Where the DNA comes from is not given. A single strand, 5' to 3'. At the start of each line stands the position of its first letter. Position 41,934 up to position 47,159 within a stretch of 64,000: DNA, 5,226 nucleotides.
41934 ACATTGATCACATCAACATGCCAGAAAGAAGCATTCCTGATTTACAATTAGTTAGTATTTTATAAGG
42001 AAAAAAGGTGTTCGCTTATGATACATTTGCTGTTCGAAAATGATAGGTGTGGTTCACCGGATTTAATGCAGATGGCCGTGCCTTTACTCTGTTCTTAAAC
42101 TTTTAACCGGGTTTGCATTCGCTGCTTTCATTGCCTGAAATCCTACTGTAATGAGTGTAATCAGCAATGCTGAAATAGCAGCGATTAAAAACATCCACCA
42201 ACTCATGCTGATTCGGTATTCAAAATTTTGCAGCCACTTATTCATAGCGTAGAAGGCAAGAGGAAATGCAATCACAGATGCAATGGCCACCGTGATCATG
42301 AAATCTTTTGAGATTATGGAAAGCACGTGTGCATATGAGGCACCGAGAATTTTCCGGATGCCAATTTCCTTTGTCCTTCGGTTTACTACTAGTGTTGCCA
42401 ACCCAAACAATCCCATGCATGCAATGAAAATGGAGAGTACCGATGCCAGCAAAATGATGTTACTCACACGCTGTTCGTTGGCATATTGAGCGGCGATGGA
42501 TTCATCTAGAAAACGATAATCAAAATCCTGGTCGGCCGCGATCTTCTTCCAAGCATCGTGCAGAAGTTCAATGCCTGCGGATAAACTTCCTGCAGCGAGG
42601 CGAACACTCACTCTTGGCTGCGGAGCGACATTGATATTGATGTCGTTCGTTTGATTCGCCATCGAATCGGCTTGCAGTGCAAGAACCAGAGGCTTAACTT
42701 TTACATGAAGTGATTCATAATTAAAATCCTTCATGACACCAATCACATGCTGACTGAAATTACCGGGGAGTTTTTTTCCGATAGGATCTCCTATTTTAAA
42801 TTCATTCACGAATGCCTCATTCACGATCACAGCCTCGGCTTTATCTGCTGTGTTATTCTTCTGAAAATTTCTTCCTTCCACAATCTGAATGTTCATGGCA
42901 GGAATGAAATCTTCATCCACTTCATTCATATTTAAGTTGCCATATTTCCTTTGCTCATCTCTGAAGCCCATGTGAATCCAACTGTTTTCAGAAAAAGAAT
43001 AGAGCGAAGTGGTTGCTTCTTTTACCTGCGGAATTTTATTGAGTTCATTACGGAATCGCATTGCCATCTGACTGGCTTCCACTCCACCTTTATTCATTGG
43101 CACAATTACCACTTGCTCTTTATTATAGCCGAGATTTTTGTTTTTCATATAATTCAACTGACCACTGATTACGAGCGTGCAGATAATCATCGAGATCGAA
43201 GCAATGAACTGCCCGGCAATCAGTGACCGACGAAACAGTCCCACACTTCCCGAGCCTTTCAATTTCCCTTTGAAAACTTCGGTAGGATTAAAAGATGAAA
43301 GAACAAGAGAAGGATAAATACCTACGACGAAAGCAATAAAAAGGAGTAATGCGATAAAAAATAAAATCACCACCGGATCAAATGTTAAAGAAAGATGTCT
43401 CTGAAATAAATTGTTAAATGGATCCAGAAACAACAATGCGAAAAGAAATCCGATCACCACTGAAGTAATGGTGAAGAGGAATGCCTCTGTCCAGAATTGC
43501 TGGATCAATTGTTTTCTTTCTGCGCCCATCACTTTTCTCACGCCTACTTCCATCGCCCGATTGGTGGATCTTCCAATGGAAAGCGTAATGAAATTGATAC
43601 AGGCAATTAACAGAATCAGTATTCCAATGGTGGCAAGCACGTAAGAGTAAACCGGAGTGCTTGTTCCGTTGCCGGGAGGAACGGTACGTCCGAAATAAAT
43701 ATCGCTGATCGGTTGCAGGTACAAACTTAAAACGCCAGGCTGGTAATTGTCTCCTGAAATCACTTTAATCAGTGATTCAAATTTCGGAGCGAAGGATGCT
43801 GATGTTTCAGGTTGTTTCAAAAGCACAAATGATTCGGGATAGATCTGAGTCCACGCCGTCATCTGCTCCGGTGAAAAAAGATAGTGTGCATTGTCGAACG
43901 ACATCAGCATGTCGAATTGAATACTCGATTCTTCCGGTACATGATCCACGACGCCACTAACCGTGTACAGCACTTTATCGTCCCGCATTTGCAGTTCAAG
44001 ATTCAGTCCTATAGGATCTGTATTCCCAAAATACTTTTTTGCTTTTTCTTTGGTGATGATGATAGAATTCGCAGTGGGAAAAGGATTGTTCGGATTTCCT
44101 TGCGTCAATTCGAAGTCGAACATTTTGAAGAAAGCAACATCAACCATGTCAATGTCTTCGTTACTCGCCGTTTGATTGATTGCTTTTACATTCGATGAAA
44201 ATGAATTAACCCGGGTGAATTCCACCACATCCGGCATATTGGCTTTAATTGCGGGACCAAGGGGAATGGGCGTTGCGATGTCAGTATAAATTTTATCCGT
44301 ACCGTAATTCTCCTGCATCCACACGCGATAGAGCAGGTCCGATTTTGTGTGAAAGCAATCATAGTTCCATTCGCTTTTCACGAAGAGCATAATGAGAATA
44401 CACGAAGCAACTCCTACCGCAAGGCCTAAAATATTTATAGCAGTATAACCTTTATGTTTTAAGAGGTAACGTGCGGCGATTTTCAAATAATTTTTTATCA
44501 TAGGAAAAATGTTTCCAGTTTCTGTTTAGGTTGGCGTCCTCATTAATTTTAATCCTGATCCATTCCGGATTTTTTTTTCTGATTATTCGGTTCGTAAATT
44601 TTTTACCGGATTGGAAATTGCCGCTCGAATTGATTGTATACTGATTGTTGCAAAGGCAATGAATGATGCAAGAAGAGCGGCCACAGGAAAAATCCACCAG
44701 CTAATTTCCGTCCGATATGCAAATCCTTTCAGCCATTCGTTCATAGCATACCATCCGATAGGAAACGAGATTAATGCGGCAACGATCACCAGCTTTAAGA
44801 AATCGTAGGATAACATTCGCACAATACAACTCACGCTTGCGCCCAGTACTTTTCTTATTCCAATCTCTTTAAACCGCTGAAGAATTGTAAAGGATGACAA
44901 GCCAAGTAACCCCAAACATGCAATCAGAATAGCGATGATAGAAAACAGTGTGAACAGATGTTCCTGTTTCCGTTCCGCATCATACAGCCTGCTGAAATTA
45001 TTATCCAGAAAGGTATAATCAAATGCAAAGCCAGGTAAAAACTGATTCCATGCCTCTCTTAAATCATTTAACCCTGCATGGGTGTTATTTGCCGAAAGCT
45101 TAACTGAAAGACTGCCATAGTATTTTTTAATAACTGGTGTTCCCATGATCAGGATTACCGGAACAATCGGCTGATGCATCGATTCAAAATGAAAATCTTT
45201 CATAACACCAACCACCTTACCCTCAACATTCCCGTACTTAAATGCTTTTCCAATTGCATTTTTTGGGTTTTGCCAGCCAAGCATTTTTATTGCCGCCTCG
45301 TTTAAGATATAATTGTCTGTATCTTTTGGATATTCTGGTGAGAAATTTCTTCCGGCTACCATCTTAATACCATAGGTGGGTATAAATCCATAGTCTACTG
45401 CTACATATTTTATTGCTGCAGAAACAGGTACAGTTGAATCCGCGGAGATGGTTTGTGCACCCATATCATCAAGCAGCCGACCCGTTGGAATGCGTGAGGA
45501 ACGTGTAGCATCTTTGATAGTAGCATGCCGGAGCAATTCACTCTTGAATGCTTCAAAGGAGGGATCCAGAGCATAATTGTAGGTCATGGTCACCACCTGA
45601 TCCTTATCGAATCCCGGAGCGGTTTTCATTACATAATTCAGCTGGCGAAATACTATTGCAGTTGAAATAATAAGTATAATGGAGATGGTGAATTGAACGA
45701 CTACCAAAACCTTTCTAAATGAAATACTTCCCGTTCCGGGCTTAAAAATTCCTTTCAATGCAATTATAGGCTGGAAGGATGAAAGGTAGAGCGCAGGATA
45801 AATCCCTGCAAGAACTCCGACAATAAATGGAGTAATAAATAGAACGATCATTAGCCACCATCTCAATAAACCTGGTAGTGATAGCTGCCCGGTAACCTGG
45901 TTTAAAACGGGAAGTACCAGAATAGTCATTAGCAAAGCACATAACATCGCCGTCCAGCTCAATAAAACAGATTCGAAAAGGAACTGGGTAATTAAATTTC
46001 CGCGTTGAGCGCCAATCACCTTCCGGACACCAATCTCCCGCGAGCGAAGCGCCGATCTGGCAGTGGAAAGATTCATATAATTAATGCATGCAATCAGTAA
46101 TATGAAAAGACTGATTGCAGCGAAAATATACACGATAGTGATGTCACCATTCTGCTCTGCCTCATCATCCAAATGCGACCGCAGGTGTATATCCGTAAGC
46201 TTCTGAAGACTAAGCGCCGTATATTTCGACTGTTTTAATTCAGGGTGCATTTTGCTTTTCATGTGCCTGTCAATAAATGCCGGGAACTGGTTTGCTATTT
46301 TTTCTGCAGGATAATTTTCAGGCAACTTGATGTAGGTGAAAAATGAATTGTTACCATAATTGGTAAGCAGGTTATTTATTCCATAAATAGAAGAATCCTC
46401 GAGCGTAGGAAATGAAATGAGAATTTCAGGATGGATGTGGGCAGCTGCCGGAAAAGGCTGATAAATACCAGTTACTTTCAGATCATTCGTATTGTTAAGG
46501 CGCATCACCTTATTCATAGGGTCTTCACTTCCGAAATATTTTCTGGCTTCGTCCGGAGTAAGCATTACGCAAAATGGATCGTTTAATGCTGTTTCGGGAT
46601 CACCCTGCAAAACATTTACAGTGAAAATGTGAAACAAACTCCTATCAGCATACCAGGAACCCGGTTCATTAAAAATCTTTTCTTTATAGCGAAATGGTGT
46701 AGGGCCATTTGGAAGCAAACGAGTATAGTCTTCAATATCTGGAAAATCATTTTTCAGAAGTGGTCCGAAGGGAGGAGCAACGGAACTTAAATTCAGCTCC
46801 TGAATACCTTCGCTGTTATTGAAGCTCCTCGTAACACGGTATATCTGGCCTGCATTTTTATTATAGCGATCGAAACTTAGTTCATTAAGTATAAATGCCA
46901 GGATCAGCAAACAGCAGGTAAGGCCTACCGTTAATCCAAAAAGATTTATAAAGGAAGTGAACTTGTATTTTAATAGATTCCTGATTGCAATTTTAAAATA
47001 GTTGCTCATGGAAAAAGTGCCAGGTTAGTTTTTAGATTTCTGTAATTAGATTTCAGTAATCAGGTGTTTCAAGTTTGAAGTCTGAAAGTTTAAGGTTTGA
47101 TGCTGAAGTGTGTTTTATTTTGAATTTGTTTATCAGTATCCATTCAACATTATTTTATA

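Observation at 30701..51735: One adaptor and one ATPase feed a ~19-kb battery of eight tandem duplicated-FtsX (MacB-type) permease paralogs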

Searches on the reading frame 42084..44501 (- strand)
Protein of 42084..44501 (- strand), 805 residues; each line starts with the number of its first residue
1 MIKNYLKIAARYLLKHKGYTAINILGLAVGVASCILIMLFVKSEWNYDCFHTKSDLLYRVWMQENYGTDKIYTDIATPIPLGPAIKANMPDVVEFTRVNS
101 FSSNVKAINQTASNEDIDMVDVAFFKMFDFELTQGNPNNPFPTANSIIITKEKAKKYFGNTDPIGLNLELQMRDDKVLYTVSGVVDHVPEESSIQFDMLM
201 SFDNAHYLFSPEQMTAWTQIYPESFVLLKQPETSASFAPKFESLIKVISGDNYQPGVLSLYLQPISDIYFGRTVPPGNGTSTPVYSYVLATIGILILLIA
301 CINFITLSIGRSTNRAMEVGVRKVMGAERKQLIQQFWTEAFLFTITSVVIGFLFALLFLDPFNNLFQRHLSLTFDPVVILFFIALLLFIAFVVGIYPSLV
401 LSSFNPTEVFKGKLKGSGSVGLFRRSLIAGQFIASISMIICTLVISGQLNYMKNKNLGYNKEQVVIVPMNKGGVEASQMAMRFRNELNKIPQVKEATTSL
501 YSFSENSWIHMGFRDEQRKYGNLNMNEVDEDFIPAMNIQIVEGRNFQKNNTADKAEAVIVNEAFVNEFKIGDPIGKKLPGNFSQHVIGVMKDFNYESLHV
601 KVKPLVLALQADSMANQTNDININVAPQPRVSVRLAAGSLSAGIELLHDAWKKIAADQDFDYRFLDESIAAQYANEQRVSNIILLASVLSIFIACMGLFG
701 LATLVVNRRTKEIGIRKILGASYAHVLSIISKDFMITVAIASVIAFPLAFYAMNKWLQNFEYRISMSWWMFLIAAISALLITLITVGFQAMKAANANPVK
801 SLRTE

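Call 3: search_protein_families(library=pfam, proteins=[window:42084-44501:-])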
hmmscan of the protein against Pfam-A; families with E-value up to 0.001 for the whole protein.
window:42084-44501:- (805 aa): 2 families
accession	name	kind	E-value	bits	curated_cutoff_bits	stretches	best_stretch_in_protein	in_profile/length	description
PF12704.14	MacB_PCD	-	2.2e-33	116.7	27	2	20-238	1-201/207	MacB-like periplasmic core domain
PF02687.27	FtsX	-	5.8e-27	94.6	25.5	2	292-406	3-120/120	FtsX-like permease C-terminal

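Call 6: search_protein_families(library=ncbifam, proteins=[window:42084-44501:-])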
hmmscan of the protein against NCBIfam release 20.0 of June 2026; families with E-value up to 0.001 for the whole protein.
window:42084-44501:- (805 aa): 4 families
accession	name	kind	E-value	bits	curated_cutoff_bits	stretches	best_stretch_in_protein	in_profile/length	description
TIGR03434.1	ADOP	subfamily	6e-91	305.8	622.3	2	286-805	271-803/803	ADOP family duplicated permease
NF038008.1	ABC_perm_DarB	equivalog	4.6e-46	157.1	700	1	22-786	14-767/777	darobactin export ABC transporter permease subunit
NF007826.0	PRK10535.1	equivalog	8.5e-17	60.6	966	2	524-804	368-647/648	macrolide ABC transporter ATP-binding protein/permease MacB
TIGR01654.1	bact_immun_7tm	subfamily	2.9e-08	32.7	189.35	1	681-781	168-273/681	bacteriocin-associated integral membrane protein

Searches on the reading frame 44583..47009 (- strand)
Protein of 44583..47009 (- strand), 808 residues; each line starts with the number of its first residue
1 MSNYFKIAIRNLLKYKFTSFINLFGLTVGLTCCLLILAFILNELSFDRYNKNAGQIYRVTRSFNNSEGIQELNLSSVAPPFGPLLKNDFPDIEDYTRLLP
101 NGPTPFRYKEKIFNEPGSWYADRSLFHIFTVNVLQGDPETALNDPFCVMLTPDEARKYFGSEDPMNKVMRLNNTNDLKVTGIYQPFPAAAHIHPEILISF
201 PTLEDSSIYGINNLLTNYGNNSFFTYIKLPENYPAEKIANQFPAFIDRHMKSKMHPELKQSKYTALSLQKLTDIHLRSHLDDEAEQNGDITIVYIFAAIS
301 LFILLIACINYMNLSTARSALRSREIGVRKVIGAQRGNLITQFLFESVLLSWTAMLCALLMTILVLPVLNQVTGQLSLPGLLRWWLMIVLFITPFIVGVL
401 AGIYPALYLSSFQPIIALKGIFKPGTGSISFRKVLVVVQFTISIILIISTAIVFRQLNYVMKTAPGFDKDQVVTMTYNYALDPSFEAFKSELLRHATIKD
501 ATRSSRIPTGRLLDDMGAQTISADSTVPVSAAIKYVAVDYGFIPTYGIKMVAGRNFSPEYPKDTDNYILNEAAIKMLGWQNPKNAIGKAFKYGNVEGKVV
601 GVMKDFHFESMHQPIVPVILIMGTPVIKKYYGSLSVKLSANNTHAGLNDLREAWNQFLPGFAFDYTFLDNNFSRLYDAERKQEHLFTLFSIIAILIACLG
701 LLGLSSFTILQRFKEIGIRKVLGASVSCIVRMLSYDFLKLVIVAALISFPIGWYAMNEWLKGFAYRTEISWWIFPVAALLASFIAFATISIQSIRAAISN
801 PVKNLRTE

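Call 3: search_protein_families(library=pfam, proteins=[window:44583-47009:-])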
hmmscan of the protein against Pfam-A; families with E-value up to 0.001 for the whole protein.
window:44583-47009:- (808 aa): 2 families
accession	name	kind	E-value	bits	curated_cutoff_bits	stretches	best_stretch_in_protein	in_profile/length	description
PF02687.27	FtsX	-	2.9e-24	85.9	25.5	2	298-414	2-120/120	FtsX-like permease C-terminal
PF12704.14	MacB_PCD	-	6.9e-22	79.2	27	2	19-241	1-203/207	MacB-like periplasmic core domain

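Call 6: search_protein_families(library=ncbifam, proteins=[window:44583-47009:-])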
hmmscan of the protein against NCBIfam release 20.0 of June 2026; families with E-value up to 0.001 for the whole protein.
window:44583-47009:- (808 aa): 3 families
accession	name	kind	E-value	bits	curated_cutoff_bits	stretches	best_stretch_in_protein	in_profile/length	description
TIGR03434.1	ADOP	subfamily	1e-78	265.4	622.3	1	126-808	119-803/803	ADOP family duplicated permease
NF038008.1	ABC_perm_DarB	equivalog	2.9e-47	161.1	700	1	16-792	9-770/777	darobactin export ABC transporter permease subunit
NF007826.0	PRK10535.1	equivalog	4e-15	55.1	966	2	295-418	527-645/648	macrolide ABC transporter ATP-binding protein/permease MacB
